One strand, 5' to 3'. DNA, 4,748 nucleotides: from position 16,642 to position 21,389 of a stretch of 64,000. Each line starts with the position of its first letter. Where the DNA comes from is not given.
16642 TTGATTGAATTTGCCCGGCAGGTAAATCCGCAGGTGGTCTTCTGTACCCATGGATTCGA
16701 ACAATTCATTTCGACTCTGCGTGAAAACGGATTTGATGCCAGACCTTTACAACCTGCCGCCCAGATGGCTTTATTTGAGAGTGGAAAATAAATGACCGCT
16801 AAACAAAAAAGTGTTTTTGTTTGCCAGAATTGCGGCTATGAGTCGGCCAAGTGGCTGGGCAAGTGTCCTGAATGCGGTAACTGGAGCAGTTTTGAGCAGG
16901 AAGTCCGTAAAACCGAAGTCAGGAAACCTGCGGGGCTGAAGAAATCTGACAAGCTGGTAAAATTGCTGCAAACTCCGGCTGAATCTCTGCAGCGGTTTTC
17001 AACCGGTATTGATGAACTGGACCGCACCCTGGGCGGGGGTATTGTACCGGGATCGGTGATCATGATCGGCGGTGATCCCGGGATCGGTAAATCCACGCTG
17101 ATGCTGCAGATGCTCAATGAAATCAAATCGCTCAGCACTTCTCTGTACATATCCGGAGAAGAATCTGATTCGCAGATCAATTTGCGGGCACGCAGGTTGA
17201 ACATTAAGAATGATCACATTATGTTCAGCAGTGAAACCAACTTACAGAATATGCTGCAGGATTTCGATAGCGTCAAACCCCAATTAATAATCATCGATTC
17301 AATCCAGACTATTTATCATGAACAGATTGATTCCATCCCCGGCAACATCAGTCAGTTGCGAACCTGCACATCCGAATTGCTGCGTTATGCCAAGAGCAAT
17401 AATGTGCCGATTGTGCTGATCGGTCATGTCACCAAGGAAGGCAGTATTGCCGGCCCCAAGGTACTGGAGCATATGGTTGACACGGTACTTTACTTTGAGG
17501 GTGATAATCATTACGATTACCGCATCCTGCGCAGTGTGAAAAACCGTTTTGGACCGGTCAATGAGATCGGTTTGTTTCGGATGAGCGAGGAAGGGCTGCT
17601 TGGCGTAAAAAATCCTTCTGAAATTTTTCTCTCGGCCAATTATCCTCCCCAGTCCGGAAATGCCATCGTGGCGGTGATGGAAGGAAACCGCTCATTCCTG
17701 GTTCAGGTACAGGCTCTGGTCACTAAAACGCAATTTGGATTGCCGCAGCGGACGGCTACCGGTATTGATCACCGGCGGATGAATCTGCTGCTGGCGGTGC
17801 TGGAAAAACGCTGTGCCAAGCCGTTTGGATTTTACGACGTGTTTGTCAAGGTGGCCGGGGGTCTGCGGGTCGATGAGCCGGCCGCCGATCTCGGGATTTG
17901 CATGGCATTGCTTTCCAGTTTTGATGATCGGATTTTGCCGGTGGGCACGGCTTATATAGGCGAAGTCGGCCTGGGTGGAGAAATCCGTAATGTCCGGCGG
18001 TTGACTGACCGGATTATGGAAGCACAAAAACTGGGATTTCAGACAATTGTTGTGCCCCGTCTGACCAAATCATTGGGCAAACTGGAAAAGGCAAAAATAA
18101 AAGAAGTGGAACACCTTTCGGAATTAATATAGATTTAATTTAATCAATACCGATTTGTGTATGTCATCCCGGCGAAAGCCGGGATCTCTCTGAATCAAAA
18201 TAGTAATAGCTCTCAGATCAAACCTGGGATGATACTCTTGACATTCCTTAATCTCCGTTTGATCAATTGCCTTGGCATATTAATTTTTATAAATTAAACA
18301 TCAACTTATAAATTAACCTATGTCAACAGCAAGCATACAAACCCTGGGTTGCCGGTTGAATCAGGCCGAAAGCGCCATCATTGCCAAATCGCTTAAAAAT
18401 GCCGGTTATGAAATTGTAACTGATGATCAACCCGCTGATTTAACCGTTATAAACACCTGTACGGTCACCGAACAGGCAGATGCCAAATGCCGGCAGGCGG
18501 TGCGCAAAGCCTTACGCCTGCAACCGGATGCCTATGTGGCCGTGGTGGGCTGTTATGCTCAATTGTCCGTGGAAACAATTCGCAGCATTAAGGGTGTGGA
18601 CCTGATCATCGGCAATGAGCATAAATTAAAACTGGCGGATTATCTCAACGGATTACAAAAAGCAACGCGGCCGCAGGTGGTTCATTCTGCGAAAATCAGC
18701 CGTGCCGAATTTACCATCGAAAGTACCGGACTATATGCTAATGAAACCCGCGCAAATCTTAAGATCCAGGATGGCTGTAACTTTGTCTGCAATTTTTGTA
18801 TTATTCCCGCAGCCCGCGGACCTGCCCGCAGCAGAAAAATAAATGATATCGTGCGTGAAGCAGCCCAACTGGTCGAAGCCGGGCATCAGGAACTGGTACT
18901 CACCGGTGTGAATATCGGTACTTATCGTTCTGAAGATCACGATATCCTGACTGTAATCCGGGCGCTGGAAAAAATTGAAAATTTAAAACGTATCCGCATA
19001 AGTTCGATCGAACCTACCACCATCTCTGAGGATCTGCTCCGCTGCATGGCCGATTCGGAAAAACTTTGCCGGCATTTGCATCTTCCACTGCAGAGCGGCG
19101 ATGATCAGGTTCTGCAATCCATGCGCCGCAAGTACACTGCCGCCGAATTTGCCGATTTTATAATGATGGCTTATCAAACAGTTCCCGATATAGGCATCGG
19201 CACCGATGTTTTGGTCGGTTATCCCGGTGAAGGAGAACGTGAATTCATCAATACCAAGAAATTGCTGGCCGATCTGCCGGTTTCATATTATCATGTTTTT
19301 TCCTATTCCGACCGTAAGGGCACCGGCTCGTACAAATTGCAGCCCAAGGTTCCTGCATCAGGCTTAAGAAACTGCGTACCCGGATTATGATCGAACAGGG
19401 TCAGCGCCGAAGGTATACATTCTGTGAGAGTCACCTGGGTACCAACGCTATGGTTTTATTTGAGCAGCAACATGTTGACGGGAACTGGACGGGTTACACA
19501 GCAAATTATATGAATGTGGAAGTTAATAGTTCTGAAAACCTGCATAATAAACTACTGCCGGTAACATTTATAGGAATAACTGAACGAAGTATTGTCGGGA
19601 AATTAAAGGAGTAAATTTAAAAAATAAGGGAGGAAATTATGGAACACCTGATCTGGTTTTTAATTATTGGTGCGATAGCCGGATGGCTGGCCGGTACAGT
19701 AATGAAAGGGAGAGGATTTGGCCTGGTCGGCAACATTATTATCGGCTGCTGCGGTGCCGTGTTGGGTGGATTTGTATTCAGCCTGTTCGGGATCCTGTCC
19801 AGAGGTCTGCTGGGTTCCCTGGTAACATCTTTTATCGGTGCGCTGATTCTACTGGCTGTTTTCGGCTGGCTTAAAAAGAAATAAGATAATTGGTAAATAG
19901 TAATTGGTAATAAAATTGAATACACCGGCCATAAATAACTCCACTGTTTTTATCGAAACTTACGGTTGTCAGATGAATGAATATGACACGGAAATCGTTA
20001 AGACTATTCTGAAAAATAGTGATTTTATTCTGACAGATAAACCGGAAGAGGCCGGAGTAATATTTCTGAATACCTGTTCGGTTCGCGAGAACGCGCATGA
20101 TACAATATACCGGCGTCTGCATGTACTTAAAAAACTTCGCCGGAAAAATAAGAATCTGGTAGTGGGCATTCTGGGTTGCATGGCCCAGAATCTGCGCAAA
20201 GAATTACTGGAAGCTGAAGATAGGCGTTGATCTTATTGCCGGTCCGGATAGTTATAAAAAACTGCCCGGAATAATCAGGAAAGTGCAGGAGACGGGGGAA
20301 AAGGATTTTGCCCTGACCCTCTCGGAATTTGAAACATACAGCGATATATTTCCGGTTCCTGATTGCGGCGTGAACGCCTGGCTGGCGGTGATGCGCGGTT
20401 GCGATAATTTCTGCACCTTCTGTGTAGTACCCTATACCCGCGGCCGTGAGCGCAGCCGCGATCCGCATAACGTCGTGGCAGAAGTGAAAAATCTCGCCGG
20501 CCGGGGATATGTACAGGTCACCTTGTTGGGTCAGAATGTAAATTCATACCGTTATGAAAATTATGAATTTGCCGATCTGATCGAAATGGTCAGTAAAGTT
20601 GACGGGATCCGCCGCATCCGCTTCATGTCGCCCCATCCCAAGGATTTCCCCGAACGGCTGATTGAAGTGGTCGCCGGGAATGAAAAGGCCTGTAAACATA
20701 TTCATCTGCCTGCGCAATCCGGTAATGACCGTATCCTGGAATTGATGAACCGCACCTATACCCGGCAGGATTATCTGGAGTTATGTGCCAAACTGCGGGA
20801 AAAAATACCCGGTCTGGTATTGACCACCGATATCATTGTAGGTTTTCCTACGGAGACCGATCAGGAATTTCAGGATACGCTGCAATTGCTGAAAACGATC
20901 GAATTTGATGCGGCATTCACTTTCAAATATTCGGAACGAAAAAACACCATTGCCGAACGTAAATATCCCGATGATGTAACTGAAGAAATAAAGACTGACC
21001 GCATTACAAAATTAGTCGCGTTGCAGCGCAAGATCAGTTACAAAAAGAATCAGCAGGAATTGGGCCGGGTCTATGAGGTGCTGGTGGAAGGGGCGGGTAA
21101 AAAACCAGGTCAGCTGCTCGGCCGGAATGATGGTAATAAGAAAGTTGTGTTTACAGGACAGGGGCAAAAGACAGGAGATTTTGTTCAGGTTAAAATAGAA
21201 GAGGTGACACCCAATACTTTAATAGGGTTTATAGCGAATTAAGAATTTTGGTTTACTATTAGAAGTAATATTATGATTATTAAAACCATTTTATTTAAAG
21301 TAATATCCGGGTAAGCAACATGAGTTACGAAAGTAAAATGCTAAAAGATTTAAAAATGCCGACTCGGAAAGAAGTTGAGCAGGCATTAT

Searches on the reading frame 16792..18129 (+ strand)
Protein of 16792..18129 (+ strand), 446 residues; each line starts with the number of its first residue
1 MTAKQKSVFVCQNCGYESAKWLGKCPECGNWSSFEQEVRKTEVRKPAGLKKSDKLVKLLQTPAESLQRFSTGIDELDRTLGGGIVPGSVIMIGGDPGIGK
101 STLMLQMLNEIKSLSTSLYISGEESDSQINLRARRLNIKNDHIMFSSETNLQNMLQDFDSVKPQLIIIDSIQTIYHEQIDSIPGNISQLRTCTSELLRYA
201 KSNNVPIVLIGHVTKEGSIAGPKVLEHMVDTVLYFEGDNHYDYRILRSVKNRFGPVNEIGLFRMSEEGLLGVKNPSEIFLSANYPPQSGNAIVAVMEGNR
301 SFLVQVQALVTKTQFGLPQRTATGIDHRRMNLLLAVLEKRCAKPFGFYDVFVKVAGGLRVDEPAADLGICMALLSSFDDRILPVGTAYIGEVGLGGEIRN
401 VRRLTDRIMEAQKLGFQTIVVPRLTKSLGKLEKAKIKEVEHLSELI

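Call 56: search_protein_families(library=pfam, max_evalue=0.00001, proteins=[window:16792-18129:+])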
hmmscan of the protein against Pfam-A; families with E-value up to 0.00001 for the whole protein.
window:16792-18129:+ (446 aa): 8 families
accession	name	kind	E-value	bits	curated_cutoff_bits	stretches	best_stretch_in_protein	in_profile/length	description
PF06745.19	ATPase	-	1.9e-14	54.1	26.6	1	70-138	2-72/231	KaiC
PF18073.7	Zn_ribbon_LapB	-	1.8e-11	43.9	25.7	1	9-35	1-27/28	Rubredoxin metal binding domain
PF13481.12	AAA_25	-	7.5e-09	35.9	27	1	66-217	12-194/195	AAA domain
PF03796.21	DnaB_C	-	1.6e-08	34.7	27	0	70-133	3-67/255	DnaB-like helicase C terminal domain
PF13401.12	AAA_22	-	4.8e-07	30.6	27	1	88-212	6-123/130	AAA domain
PF13541.12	ChlI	-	1.5e-06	28.5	27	1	358-423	54-119/121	Subunit ChlI of Mg-chelatase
PF07088.17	GvpD_P-loop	-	4.4e-06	27.2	24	0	86-131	9-54/189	GvpD gas vesicle protein, P-loop domain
PF05362.19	Lon_C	-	5.1e-06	26.6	21.1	1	348-424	94-171/205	Lon protease (S16) C-terminal proteolytic domain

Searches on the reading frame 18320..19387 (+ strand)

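Call 56: search_protein_families(library=pfam, max_evalue=0.00001, proteins=[window:18320-19387:+])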
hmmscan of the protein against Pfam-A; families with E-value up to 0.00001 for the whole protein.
window:18320-19387:+ (356 aa): 2 families
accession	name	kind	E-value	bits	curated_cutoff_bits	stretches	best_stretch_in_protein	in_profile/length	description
PF00919.26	UPF0004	-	1.8e-26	92.4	27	1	5-98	3-98/98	Uncharacterized protein family UPF0004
PF04055.27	Radical_SAM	-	1.4e-23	84.4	29.5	1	148-316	2-166/166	Radical SAM superfamily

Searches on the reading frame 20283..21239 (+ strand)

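Call 60: search_protein_families(library=pfam, max_evalue=0.001, proteins=[window:20283-21239:+])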
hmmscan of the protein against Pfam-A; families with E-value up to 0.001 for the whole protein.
window:20283-21239:+ (319 aa): 3 families
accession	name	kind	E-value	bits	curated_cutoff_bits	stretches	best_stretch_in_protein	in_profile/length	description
PF04055.27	Radical_SAM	-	1.7e-31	110.1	29.5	1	36-203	3-166/166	Radical SAM superfamily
PF01938.26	TRAM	-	1.9e-14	53.7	21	1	258-315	2-58/61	TRAM domain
PF18693.7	TRAM_2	-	0.00015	22.3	27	1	261-315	2-60/63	TRAM domain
